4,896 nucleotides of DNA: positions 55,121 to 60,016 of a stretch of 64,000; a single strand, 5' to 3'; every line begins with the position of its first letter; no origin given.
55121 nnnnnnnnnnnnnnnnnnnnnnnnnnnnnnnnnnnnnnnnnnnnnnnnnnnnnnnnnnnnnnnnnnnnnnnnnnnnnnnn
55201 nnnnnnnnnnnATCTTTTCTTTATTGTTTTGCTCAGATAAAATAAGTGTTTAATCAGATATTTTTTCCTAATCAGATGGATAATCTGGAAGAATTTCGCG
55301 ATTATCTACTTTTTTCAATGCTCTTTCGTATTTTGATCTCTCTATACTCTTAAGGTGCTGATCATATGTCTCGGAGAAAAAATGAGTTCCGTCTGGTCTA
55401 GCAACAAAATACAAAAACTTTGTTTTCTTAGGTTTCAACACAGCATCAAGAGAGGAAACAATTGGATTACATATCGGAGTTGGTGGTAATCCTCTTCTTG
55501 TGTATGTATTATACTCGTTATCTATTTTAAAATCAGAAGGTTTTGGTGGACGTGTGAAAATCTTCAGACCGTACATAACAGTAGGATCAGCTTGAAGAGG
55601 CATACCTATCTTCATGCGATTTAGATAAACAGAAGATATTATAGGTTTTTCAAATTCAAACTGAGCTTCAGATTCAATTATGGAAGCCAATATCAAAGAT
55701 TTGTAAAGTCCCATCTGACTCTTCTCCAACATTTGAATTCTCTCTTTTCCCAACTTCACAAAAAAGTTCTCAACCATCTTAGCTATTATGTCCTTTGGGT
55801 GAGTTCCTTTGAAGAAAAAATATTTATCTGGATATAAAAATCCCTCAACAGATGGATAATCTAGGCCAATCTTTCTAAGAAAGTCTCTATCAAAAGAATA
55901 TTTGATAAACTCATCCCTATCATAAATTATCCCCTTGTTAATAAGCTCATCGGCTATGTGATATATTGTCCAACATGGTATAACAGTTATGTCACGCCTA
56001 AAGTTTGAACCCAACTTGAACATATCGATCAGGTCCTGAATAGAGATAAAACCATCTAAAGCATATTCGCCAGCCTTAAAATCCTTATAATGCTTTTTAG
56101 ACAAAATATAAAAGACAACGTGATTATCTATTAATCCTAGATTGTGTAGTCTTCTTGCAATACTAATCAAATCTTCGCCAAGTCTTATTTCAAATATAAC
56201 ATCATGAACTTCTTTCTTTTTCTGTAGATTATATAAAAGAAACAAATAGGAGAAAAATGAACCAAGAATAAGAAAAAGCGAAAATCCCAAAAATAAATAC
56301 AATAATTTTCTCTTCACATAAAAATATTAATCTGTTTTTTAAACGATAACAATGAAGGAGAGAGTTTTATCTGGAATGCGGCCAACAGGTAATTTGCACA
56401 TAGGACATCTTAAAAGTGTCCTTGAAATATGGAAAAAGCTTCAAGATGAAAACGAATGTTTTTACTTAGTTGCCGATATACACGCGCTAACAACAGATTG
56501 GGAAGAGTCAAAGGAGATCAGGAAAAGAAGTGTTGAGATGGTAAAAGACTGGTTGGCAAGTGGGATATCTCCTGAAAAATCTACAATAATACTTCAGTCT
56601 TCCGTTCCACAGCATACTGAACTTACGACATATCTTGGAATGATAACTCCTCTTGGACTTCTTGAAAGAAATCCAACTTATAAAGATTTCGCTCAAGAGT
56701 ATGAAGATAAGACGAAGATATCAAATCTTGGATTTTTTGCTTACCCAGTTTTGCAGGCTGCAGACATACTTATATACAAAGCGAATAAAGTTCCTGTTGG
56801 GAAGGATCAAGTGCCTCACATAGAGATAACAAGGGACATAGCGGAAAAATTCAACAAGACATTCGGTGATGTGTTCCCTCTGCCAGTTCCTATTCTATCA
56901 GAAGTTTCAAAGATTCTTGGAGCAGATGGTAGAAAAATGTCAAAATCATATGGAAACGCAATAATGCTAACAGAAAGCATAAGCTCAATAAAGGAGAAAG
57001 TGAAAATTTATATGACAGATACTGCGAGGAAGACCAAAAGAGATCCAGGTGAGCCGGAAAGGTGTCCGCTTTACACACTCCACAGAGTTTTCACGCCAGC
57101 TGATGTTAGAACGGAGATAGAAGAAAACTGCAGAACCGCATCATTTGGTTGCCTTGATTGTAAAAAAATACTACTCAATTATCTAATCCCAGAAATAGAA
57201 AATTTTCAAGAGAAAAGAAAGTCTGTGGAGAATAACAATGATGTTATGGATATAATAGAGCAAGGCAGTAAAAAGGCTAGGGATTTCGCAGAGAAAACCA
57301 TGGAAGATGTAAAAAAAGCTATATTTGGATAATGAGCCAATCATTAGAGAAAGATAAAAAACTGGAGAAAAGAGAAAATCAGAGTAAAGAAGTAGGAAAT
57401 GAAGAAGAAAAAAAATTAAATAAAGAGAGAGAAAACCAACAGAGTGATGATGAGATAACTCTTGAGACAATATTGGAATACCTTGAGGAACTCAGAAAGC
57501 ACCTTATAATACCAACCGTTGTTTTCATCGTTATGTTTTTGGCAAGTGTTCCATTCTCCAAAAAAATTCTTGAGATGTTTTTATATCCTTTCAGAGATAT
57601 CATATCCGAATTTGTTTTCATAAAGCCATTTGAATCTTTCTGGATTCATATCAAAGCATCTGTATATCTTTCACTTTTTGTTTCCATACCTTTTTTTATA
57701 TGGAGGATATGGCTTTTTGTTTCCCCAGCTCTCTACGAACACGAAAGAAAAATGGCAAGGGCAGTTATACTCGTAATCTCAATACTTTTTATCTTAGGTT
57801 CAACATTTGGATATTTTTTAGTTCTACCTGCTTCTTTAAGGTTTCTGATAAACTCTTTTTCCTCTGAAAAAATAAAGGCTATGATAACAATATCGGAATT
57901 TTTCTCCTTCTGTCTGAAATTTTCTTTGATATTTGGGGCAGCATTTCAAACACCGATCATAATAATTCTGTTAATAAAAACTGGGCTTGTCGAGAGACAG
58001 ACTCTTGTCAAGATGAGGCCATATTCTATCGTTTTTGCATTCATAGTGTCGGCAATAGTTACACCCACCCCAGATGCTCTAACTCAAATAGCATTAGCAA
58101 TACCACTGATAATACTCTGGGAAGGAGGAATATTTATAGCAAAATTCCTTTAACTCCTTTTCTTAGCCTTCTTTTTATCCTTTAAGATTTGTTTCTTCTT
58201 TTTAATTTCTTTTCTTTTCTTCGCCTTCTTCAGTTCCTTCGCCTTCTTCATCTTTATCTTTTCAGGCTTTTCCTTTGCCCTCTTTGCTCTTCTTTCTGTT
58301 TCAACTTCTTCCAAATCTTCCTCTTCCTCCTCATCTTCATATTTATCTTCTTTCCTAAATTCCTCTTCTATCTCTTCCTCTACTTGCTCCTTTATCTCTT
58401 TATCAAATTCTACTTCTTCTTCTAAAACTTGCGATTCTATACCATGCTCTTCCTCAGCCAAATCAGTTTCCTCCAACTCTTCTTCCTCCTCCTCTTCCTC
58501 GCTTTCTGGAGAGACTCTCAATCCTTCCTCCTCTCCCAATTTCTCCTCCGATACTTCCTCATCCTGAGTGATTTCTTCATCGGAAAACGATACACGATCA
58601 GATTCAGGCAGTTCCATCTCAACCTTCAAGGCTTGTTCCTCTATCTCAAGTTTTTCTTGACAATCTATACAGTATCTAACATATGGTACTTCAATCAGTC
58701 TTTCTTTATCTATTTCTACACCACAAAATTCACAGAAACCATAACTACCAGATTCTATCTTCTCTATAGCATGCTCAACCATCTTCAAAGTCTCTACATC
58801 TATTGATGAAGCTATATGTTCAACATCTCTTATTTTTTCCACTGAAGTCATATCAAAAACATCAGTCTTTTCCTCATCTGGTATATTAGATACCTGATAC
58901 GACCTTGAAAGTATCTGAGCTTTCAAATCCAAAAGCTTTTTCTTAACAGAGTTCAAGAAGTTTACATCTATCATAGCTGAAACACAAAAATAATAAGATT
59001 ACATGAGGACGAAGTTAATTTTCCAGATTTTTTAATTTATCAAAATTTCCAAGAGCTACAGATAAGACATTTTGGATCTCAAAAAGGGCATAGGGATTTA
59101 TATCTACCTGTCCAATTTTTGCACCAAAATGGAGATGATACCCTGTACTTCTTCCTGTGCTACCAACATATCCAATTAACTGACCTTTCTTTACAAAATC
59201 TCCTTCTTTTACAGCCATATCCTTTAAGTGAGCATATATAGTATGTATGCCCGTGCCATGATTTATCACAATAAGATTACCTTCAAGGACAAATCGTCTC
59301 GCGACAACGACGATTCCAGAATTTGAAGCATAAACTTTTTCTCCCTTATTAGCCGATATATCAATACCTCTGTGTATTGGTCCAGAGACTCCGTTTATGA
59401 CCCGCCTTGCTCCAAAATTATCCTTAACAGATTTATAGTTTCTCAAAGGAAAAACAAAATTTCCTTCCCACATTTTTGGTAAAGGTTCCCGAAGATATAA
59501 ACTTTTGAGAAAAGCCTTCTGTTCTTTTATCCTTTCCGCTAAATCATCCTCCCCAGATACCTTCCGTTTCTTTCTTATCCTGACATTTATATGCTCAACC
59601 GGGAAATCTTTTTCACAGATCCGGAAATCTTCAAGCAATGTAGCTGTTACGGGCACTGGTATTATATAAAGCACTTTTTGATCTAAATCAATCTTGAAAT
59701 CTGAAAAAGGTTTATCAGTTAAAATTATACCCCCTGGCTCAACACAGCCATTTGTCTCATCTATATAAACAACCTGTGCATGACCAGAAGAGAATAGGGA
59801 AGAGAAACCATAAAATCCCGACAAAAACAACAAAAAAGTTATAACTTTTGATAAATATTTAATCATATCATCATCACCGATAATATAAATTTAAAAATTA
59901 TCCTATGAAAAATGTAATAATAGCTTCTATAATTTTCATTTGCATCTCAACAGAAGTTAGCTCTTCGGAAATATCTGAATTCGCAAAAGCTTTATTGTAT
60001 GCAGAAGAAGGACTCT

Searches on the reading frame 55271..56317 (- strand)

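Call 62: search_protein_families(library=pfam, proteins=[window:55271-56317:-], max_evalue=0.001)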
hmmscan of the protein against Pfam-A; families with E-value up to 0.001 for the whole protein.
window:55271-56317:- (349 aa): 1 family
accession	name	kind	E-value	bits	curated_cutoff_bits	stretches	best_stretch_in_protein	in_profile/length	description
PF02618.21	YceG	-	1.4e-74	251.4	32.4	1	42-326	1-274/275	YceG-like family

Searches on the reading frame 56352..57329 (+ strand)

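Call 62: search_protein_families(library=pfam, proteins=[window:56352-57329:+], max_evalue=0.001)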
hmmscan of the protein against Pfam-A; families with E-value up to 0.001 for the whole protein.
window:56352-57329:+ (326 aa): 2 families
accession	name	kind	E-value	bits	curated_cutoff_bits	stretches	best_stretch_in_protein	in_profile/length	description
PF00579.31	tRNA-synt_1b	-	1.3e-63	215.5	21.1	1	4-274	7-283/292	tRNA synthetases class I (W and Y)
PF09334.17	tRNA-synt_1g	-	0.00068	18.9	20.1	0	185-229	317-361/391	tRNA synthetases class I (M)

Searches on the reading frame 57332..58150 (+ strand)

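Call 62: search_protein_families(library=pfam, proteins=[window:57332-58150:+], max_evalue=0.001)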
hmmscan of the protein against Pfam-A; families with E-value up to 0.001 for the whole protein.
window:57332-58150:+ (273 aa): 1 family
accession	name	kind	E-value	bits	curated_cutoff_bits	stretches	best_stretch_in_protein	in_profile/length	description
PF00902.23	TatC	-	3.2e-62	210.5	25.1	1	49-258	1-208/208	Sec-independent protein translocase protein (TatC)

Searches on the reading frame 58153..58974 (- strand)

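Call 62: search_protein_families(library=pfam, proteins=[window:58153-58974:-], max_evalue=0.001)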
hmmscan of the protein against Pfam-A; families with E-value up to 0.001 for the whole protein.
window:58153-58974:- (274 aa): 1 family
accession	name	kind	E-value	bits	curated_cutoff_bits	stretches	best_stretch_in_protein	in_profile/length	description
PF01258.23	zf-dskA_traR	-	2.4e-11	43.9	24.9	1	76-110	1-35/36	Prokaryotic dksA/traR C4-type zinc finger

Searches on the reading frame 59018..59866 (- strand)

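Call 62: search_protein_families(library=pfam, proteins=[window:59018-59866:-], max_evalue=0.001)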
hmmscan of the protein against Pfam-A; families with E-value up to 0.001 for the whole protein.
window:59018-59866:- (283 aa): 1 family
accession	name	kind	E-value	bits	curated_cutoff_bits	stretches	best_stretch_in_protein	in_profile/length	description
PF01551.29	Peptidase_M23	-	8.2e-32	109.7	28.7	1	164-258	2-96/96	Peptidase family M23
